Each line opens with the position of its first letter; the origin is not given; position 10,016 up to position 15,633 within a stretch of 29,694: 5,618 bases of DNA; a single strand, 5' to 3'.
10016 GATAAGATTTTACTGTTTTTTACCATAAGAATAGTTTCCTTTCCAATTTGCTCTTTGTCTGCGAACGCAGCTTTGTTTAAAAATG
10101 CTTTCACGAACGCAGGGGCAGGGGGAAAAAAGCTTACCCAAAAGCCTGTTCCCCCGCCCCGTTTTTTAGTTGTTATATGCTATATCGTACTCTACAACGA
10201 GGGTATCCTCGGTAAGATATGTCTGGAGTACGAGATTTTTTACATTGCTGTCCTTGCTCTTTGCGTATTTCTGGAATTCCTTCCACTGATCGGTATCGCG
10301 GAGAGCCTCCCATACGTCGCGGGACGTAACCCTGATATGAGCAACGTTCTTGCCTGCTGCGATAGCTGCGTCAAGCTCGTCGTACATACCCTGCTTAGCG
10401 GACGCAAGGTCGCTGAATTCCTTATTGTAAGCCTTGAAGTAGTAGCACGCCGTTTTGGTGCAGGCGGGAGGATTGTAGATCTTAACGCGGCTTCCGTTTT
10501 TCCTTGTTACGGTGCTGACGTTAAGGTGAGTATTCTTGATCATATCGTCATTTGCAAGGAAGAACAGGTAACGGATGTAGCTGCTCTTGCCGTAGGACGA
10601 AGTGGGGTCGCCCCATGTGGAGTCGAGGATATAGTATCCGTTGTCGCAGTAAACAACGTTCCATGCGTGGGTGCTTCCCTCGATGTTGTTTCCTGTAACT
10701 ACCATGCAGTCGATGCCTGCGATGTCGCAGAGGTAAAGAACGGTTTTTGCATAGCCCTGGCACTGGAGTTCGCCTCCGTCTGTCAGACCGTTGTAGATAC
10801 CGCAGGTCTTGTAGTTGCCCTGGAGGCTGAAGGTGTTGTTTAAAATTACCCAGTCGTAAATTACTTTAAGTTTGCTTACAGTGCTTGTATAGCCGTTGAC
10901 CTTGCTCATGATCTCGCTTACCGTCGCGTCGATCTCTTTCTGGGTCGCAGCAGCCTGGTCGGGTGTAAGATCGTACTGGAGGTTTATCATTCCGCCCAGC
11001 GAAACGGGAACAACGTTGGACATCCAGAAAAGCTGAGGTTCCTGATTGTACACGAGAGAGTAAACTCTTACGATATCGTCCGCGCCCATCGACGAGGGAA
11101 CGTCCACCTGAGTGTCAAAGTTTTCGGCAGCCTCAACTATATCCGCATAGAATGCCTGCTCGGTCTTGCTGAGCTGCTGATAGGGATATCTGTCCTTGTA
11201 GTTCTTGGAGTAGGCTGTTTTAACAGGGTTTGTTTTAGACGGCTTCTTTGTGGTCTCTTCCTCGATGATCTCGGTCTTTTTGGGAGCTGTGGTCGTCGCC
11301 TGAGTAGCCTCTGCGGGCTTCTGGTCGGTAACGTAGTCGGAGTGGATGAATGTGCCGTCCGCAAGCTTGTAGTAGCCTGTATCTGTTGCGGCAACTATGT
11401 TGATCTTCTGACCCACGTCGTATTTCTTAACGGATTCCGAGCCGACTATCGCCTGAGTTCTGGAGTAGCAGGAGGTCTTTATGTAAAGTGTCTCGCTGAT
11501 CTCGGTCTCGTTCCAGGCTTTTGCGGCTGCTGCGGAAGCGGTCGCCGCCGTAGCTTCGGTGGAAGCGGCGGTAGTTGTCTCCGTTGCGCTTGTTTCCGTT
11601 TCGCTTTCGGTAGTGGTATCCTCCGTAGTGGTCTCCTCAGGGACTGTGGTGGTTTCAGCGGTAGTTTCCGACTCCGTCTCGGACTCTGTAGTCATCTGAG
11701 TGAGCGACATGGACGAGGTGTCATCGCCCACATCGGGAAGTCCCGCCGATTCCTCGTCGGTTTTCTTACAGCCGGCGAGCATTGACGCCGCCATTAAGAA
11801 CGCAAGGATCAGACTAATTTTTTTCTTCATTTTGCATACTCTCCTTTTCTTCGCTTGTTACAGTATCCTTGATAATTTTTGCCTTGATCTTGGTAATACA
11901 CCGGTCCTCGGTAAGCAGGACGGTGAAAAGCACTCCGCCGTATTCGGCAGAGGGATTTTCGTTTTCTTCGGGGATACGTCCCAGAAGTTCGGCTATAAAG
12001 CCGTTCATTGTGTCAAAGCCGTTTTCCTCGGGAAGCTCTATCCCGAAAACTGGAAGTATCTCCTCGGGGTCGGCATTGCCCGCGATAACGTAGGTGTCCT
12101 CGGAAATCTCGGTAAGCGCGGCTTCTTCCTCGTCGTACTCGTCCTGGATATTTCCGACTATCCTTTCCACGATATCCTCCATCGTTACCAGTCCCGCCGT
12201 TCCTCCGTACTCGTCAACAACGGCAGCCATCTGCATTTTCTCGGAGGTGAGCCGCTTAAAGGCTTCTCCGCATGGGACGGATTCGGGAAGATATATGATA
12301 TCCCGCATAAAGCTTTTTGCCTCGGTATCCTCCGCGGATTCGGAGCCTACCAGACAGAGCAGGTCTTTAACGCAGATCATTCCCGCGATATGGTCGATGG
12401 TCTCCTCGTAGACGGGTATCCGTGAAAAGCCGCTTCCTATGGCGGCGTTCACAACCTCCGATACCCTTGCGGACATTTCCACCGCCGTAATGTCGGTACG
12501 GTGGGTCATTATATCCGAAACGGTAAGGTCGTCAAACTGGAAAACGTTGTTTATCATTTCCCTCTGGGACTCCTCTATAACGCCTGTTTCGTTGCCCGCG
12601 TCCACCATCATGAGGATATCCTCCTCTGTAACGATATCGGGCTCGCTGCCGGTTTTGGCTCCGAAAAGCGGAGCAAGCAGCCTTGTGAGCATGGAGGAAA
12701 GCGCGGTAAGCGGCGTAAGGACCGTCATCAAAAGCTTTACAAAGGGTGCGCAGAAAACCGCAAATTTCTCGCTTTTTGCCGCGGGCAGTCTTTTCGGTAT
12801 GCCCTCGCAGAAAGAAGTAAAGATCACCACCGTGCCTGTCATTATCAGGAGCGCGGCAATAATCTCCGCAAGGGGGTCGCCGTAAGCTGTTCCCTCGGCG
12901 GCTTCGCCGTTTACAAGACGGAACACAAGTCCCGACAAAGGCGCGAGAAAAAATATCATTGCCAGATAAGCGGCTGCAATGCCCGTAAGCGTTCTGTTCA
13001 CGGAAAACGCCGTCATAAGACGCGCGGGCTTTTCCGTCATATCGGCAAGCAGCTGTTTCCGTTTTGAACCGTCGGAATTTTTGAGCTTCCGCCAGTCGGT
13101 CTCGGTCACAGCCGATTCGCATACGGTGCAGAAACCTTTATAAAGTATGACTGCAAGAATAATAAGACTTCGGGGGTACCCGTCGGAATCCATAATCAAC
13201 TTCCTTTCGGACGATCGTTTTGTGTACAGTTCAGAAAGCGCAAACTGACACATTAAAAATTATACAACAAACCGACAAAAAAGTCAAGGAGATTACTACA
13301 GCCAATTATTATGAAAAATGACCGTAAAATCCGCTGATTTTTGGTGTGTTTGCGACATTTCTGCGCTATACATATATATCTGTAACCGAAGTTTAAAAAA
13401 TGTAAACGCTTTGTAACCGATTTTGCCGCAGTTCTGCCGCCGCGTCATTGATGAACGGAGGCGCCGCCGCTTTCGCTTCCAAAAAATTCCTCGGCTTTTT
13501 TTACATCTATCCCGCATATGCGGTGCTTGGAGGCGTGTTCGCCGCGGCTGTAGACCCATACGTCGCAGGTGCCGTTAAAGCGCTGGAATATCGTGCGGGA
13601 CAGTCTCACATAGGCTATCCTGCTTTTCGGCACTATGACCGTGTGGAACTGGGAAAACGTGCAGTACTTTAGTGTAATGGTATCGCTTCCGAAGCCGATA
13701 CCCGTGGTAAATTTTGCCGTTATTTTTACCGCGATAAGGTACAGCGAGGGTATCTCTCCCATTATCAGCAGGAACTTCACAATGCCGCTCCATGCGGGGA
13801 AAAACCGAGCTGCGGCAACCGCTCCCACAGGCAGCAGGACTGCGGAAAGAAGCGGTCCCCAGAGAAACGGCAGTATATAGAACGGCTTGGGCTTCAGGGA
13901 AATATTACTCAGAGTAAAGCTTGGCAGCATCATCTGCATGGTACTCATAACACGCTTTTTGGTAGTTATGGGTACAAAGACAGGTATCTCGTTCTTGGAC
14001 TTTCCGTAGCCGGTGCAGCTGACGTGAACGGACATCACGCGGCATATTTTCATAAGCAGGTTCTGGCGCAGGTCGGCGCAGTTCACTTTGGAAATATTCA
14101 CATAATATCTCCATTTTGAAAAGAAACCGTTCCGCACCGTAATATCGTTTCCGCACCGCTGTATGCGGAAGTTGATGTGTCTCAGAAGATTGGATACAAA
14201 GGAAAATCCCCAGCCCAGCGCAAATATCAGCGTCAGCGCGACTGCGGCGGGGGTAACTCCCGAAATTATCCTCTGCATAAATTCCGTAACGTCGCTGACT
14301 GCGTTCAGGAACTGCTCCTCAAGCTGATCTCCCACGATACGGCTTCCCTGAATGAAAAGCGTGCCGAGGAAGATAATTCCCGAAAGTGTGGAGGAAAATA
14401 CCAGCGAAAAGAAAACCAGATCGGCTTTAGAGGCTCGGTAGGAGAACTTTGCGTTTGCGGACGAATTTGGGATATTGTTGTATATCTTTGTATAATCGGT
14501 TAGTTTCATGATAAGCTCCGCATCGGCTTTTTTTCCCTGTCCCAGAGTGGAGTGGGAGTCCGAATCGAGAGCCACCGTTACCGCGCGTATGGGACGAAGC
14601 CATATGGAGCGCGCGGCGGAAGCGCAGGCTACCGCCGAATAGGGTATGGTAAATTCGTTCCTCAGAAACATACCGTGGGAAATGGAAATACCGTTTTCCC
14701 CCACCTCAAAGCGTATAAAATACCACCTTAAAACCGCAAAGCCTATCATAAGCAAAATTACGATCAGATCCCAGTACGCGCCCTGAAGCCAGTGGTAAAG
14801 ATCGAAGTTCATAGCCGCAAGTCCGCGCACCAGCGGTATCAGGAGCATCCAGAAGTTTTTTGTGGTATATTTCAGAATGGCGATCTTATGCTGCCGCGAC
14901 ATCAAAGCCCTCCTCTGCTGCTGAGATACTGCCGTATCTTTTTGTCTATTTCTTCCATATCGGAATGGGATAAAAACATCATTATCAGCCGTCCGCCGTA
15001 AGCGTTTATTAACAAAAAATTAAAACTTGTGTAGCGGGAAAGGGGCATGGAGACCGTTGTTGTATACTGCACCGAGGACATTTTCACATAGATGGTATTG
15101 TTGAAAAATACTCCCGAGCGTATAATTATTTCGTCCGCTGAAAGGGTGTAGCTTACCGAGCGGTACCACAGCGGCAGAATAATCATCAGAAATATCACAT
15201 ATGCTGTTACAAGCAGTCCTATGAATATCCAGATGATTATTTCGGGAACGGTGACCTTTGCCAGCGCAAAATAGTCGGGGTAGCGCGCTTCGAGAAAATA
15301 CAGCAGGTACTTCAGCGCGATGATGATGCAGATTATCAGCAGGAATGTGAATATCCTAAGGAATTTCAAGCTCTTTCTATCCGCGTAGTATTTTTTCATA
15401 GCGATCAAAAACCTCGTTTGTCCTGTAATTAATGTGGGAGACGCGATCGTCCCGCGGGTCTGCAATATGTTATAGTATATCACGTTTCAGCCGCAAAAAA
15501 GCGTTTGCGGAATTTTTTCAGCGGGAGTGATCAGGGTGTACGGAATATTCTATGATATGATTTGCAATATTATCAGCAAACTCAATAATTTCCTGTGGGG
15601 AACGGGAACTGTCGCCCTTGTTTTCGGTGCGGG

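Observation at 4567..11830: Five tandem lipoprotein transglutaminase/papain-fold paralogs, all with intact Cys-His-Asp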

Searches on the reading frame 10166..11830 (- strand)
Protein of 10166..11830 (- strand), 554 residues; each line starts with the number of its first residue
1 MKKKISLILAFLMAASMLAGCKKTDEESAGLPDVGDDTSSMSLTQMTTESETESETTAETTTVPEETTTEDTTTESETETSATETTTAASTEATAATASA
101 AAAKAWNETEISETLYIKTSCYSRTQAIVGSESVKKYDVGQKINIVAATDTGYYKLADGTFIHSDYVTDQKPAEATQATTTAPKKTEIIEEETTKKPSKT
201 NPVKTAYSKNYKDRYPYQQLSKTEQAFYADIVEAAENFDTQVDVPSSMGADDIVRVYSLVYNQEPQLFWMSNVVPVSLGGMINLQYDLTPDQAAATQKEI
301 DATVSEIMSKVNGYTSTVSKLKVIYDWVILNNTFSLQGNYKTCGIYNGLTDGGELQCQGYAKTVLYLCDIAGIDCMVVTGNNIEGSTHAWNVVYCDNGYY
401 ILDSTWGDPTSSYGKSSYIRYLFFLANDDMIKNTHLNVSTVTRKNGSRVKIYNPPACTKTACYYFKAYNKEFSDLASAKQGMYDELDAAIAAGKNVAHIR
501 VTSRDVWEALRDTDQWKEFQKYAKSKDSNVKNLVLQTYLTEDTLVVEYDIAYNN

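Call 3: search_protein_families(library=pfam, proteins=[window:10166-11830:-], max_evalue=0.01)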
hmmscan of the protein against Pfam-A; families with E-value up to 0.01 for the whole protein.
window:10166-11830:- (554 aa): 1 family
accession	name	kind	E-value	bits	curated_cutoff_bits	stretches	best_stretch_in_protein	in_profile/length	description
PF01841.26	Transglut_core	-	7.9e-07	29.8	23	1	312-403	9-107/108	Transglutaminase-like superfamily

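Call 4: search_protein_families(library=ncbifam, proteins=[window:10166-11830:-], max_evalue=0.01)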
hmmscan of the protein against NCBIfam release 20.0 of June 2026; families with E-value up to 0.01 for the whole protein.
window:10166-11830:- (554 aa): 1 family
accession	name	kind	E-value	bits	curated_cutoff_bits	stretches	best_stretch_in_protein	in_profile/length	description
NF045980.1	MAG6410_fam_LP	equivalog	1.2e-16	60.3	450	1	299-450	149-303/622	MAG6410 family transglutaminase-related lipoprotein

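Call 7: search_solved_structures(query=A1, max_evalue=1, show_alignments=2)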
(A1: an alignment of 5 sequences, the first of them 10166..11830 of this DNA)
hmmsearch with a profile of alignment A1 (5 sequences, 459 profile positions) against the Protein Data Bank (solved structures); distinct sequences matched with E-value up to 1: 4.
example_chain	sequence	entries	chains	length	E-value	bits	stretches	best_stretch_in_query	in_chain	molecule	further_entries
9crn_A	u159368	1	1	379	5e-39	137.7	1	111-435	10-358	Transglutaminase-like domain-containing protein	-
4xz7_A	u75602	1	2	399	2.3e-09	39.9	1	226-320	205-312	Putative uncharacterized protein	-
3isr_A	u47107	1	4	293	0.004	19.3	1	234-320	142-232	Transglutaminase-like enzymes, putative cysteine protease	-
8iy8_A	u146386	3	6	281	0.87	11.6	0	224-277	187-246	Feruloyl esterase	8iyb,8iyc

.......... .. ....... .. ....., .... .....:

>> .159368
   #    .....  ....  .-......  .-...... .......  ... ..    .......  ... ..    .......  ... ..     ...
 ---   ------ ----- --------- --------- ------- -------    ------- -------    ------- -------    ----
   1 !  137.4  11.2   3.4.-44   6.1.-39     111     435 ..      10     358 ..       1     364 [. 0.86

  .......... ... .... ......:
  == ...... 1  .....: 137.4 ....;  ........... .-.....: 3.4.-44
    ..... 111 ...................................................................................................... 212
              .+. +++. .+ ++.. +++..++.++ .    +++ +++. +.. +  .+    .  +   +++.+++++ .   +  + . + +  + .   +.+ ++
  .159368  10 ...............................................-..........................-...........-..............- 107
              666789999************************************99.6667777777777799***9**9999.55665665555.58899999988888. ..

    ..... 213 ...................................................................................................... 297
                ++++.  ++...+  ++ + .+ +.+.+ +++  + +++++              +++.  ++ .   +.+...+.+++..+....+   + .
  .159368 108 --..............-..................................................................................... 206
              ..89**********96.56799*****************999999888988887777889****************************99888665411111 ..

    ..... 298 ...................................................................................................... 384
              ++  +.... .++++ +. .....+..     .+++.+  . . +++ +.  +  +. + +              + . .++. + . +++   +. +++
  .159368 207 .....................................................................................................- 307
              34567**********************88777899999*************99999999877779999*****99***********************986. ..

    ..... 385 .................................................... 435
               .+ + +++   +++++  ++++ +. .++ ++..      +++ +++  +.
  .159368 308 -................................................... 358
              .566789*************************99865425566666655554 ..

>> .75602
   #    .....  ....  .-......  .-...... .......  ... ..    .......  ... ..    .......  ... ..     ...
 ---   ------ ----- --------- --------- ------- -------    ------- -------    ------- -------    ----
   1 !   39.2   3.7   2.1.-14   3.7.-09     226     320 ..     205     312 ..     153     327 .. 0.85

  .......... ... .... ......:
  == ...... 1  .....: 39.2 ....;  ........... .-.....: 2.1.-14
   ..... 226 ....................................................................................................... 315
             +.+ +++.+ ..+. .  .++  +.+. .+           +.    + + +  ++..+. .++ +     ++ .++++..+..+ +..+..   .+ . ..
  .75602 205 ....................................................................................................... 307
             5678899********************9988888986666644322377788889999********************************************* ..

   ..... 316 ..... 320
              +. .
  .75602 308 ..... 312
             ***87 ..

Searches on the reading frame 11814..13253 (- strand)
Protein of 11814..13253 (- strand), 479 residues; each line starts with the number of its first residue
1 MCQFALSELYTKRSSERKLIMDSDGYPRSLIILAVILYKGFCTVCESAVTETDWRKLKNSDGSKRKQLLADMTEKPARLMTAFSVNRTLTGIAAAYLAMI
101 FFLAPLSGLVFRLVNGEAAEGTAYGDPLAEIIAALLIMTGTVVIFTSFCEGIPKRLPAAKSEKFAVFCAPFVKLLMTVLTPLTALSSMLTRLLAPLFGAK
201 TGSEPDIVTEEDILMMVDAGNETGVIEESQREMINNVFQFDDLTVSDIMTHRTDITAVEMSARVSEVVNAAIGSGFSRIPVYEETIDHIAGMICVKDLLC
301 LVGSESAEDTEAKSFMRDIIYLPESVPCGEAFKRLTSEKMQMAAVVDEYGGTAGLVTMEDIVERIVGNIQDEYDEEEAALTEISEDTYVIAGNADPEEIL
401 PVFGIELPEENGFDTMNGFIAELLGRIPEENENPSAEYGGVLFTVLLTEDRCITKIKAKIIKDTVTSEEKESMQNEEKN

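Call 8: search_protein_families(library=pfam, proteins=[window:11814-13253:-], max_evalue=0.001)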
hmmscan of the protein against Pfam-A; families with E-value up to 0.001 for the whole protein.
window:11814-13253:- (479 aa): 3 families
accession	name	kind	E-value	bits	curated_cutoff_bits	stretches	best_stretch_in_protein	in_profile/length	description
PF01595.25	CNNM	-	7.5e-29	101.1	28.4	1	30-229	1-180/181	Cyclin M transmembrane N-terminal domain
PF03471.22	CorC_HlyC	-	3.9e-16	59.3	27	1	382-460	2-79/81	Transporter associated domain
PF00571.33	CBS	-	9.8e-13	48.7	24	2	315-366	4-56/57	CBS domain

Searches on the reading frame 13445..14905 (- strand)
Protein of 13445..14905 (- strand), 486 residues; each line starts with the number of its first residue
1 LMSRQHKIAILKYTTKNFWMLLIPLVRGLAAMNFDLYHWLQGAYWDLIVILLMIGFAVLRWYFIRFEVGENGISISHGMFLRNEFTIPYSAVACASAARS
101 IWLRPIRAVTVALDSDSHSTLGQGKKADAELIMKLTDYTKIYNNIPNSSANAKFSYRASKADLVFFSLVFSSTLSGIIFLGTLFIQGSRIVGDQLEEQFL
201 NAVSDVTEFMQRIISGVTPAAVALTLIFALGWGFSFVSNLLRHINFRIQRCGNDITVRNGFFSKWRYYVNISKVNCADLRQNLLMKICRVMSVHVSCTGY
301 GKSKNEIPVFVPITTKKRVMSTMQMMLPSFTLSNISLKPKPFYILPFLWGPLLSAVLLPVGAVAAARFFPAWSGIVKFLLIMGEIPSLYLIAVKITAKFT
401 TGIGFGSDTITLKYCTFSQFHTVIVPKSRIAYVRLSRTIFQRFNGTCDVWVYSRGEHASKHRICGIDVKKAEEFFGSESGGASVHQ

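Call 8: search_protein_families(library=pfam, proteins=[window:13445-14905:-], max_evalue=0.001)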
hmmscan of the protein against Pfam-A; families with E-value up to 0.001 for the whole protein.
window:13445-14905:- (486 aa): 1 family
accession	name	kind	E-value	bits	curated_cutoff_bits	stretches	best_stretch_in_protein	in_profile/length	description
PF03703.20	bPH_2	-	7.5e-28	97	22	3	61-127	1-61/78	Bacterial PH domain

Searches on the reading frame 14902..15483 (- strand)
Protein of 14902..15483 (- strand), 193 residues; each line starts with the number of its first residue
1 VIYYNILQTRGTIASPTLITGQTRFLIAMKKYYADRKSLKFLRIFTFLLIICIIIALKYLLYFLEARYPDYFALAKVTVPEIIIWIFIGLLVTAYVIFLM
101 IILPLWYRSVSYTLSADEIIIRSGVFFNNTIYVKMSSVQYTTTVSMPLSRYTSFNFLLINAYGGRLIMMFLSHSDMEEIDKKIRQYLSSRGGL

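Call 8: search_protein_families(library=pfam, proteins=[window:14902-15483:-], max_evalue=0.001)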
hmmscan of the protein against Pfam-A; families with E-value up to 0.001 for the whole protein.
window:14902-15483:- (193 aa): 1 family
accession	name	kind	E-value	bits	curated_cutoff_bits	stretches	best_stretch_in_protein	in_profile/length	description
PF03703.20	bPH_2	-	3.3e-06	27.7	22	1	107-165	1-59/78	Bacterial PH domain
